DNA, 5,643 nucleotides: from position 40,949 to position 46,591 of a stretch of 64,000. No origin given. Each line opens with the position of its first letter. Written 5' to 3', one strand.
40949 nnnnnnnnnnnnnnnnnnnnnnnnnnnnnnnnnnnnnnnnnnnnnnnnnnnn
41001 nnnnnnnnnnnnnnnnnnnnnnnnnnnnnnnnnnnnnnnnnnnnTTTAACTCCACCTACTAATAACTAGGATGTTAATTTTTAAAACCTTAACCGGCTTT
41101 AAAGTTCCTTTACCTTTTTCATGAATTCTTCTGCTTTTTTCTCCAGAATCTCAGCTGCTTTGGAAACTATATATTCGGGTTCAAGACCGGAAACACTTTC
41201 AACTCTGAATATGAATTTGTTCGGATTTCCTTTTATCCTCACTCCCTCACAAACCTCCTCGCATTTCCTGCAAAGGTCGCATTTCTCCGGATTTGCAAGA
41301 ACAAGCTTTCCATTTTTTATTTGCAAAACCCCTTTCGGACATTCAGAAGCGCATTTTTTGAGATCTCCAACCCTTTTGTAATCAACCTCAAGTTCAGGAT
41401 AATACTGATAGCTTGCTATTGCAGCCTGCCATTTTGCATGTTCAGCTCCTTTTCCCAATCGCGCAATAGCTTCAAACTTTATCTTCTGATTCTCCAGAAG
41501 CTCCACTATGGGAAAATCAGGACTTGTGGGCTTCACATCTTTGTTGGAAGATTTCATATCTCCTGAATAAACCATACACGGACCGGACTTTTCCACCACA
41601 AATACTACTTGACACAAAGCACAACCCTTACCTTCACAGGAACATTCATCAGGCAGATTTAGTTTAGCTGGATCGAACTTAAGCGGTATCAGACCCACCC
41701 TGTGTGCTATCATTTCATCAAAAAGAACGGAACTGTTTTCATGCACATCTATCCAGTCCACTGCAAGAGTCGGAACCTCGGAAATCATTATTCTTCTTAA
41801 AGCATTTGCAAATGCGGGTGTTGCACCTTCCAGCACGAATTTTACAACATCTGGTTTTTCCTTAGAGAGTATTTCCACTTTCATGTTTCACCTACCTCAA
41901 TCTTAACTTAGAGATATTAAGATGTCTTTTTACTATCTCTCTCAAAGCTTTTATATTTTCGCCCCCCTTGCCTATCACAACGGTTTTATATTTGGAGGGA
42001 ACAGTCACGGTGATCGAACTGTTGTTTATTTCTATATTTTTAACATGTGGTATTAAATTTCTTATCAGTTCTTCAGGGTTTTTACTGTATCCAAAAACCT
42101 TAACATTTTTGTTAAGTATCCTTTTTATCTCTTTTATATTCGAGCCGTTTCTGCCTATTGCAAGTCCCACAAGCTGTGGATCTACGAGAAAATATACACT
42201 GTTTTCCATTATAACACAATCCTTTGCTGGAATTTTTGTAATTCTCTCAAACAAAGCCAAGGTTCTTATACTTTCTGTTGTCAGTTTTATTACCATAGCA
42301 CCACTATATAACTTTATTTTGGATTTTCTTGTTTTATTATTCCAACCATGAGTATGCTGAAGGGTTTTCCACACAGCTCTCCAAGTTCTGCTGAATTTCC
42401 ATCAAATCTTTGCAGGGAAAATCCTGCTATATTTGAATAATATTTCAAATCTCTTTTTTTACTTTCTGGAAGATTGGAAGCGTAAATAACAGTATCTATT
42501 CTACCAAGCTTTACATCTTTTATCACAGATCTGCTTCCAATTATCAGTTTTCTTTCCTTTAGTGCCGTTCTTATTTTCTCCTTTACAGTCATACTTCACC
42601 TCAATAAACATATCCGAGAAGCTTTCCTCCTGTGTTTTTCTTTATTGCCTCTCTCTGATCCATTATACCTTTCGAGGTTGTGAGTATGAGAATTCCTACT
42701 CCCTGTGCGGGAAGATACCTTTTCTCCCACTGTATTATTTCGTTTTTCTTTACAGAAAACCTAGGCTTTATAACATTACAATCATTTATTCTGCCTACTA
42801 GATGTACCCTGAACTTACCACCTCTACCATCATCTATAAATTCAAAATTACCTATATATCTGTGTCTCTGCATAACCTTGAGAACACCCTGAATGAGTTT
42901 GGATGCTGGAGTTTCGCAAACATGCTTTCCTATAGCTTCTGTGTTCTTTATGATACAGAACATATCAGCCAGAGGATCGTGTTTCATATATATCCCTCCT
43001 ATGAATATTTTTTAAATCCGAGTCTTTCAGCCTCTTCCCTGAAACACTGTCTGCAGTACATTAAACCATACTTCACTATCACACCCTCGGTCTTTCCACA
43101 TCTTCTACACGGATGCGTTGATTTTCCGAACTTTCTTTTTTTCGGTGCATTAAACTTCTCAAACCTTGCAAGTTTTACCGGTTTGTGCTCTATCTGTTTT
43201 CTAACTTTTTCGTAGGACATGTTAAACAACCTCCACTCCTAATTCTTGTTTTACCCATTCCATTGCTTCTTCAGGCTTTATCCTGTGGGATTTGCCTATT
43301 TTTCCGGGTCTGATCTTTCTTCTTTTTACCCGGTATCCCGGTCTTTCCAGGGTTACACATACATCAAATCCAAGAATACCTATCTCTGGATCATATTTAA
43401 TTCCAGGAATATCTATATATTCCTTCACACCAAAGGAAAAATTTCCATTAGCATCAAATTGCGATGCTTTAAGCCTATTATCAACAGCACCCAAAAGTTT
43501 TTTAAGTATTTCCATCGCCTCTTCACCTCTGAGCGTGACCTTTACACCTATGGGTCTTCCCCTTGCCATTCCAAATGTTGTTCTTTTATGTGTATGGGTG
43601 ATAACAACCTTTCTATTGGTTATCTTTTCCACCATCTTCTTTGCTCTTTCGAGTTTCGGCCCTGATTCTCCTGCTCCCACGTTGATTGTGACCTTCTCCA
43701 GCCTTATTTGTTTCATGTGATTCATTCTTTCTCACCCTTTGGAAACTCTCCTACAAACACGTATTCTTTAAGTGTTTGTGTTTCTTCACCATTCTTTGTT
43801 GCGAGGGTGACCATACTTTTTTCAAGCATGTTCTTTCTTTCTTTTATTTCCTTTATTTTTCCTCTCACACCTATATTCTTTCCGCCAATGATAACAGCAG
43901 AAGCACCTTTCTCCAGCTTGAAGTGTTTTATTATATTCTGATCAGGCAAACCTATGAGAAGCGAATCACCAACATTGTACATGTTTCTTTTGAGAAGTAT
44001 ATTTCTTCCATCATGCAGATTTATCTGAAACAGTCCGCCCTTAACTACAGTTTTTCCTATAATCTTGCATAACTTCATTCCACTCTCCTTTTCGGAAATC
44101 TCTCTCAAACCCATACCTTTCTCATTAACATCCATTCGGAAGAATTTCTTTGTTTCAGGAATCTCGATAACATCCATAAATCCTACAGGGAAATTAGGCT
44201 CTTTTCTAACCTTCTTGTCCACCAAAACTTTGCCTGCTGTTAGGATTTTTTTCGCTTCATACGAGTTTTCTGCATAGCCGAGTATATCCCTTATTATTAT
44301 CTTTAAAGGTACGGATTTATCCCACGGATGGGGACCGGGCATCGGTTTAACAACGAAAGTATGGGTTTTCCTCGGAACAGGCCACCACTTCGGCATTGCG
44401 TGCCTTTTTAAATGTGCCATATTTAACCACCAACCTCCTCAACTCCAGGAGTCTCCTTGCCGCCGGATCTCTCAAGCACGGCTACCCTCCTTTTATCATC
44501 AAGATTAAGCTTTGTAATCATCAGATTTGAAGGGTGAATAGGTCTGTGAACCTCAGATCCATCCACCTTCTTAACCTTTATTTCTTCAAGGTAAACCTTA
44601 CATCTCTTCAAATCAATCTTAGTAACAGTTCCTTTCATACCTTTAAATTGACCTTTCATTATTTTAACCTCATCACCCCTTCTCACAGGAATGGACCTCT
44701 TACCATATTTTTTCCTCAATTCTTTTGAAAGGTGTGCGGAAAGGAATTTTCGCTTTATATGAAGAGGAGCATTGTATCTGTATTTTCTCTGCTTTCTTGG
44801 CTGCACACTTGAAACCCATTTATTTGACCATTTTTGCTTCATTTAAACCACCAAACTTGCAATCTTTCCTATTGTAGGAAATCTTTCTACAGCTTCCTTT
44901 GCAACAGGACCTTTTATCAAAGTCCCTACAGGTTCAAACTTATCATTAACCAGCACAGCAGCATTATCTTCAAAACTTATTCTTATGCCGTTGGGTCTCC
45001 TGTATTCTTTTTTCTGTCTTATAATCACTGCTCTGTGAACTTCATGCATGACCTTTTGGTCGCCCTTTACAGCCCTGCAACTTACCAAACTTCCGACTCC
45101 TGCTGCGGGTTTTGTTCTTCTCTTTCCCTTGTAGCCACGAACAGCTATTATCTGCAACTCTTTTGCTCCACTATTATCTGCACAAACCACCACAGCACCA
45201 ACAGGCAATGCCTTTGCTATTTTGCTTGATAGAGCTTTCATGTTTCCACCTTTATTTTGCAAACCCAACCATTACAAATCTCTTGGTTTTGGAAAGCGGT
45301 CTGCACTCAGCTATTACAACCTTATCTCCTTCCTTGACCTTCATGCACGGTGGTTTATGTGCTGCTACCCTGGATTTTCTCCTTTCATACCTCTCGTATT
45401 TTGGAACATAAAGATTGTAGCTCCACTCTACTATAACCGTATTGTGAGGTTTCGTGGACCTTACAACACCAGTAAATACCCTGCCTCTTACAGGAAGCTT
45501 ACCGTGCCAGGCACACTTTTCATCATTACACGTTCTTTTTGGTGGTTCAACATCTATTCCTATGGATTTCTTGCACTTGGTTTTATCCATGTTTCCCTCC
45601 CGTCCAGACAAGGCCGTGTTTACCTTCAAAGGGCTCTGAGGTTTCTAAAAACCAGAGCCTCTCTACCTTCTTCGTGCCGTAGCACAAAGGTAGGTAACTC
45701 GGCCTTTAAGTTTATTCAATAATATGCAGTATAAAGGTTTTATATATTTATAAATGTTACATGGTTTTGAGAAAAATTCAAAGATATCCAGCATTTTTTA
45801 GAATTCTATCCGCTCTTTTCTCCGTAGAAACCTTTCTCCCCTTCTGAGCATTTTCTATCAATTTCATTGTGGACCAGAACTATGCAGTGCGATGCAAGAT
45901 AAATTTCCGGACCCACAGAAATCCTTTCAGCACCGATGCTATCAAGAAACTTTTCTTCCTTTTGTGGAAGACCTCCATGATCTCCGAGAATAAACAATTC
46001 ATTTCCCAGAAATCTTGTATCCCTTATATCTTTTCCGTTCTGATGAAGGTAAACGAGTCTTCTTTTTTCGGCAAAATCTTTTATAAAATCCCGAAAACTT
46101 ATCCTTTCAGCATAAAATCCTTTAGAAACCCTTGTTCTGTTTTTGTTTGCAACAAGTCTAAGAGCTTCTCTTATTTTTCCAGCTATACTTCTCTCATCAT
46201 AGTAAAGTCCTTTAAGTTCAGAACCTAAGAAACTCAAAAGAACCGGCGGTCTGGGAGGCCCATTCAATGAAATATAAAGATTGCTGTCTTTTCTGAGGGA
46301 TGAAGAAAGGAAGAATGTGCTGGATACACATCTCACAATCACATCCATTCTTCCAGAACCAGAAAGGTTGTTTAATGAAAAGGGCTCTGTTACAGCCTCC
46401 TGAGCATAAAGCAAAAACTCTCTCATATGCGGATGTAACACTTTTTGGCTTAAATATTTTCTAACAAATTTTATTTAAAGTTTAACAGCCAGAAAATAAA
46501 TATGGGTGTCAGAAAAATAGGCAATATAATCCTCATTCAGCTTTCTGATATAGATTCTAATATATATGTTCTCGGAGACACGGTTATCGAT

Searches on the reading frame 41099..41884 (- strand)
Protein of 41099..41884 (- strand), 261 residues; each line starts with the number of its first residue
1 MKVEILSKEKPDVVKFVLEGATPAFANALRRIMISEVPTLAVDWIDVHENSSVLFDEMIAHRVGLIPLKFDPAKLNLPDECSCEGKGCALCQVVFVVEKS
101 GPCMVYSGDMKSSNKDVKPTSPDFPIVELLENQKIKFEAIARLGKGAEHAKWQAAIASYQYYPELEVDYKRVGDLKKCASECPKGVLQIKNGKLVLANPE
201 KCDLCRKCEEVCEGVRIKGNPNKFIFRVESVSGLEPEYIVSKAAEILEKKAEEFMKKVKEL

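Call 35: search_protein_families(library=pfam, proteins=[window:41099-41884:-], max_evalue=0.0001)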
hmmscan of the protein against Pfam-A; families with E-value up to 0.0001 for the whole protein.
window:41099-41884:- (261 aa): 2 families
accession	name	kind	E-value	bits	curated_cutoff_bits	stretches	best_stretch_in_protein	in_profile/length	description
PF01193.29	RNA_pol_L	-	6.2e-19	67.9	24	1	15-250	1-73/74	RNA polymerase Rpb3/Rpb11 dimerisation domain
PF01000.31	RNA_pol_A_bac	-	1.5e-17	64.3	33.9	1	58-152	5-102/119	RNA polymerase Rpb3/RpoA insert domain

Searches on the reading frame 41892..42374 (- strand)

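Call 35: search_protein_families(library=pfam, proteins=[window:41892-42374:-], max_evalue=0.0001)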
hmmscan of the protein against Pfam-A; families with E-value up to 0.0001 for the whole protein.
window:41892-42374:- (160 aa): 4 families
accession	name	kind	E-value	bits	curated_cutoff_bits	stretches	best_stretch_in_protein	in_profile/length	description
PF07650.23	KH_2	-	8.2e-15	54.8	22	2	40-98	5-65/78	KH domain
PF00013.35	KH_1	-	1.6e-12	47.4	21.5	2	121-147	2-28/66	KH domain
PF13184.12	KH_5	-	7.7e-09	36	27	1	65-116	10-67/69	NusA-like KH domain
PF13083.13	KH_KhpA-B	-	2.8e-08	34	32.1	1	115-154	25-64/73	KhpA/KhpB, KH domain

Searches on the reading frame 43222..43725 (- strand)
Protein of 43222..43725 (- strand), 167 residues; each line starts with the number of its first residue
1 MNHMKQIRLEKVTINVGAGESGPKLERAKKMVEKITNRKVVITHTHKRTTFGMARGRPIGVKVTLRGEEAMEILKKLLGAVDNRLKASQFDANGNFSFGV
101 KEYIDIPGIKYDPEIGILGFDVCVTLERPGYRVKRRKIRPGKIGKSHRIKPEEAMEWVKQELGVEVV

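Call 98: search_protein_families(library=pfam, proteins=[window:43222-43725:-], max_evalue=0.001)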
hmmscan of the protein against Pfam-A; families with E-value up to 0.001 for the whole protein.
window:43222-43725:- (167 aa): 3 families
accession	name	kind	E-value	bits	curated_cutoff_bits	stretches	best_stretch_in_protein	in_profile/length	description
PF00673.26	Ribosomal_L5_C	-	9.6e-24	83.8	27.8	1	58-135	1-81/94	ribosomal L5P family C-terminus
PF00281.24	Ribosomal_L5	-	7.8e-11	42.5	34.9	1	2-47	1-49/57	Ribosomal protein L5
PF08442.15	ATP-grasp_2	-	0.00097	19.2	29.5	0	9-95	11-90/202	ATP-grasp domain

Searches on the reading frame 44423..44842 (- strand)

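Call 98: search_protein_families(library=pfam, proteins=[window:44423-44842:-], max_evalue=0.001)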
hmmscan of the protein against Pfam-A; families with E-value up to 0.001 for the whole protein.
window:44423-44842:- (139 aa): 4 families
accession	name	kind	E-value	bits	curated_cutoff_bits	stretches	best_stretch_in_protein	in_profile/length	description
PF16906.11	Ribosomal_L26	-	2.9e-34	117.8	28.8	1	12-125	1-81/82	Ribosomal proteins L26 eukaryotic, L24P archaeal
PF00467.35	KOW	-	5e-08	32.9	22.3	1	55-86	1-32/32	KOW motif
PF23284.2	KOW2_Spt5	-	0.00016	21.8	28.9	1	56-78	2-24/50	Transcription elongation factor SPT5, second KOW domain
PF23290.1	KOW5_SPT5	-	0.00023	21.1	27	1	56-85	3-32/46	Transcription elongation factor SPT5, fifth KOW domain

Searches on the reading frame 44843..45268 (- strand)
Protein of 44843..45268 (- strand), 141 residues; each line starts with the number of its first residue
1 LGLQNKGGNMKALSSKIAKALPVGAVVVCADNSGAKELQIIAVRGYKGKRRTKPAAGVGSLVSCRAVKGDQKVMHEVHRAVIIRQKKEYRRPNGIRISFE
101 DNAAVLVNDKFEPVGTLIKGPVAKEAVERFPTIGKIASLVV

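Call 98: search_protein_families(library=pfam, proteins=[window:44843-45268:-], max_evalue=0.001)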
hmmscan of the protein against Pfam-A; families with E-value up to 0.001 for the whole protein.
window:44843-45268:- (141 aa): 1 family
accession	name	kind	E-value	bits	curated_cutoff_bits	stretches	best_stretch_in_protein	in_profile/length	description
PF00238.24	Ribosomal_L14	-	4.1e-33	114.3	23.6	1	22-141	3-122/122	Ribosomal protein L14p/L23e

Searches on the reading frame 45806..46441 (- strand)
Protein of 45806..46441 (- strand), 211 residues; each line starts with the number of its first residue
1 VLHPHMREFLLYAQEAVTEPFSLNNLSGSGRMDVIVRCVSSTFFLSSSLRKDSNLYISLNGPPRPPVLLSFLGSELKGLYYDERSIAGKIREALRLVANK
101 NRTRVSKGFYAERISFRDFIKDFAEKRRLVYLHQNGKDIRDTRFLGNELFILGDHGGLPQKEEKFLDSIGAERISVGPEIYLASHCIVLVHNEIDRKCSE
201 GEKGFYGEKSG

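Call 36: search_protein_families(library=pfam, proteins=[window:45806-46441:-], max_evalue=0.0001)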
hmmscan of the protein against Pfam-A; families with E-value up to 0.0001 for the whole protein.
window:45806-46441:- (211 aa): 1 family
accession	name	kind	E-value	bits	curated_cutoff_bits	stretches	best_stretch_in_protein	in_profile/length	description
PF04013.17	Methyltrn_RNA_2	-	1.5e-55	188.4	25.5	1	6-197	1-196/198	Putative SAM-dependent RNA methyltransferase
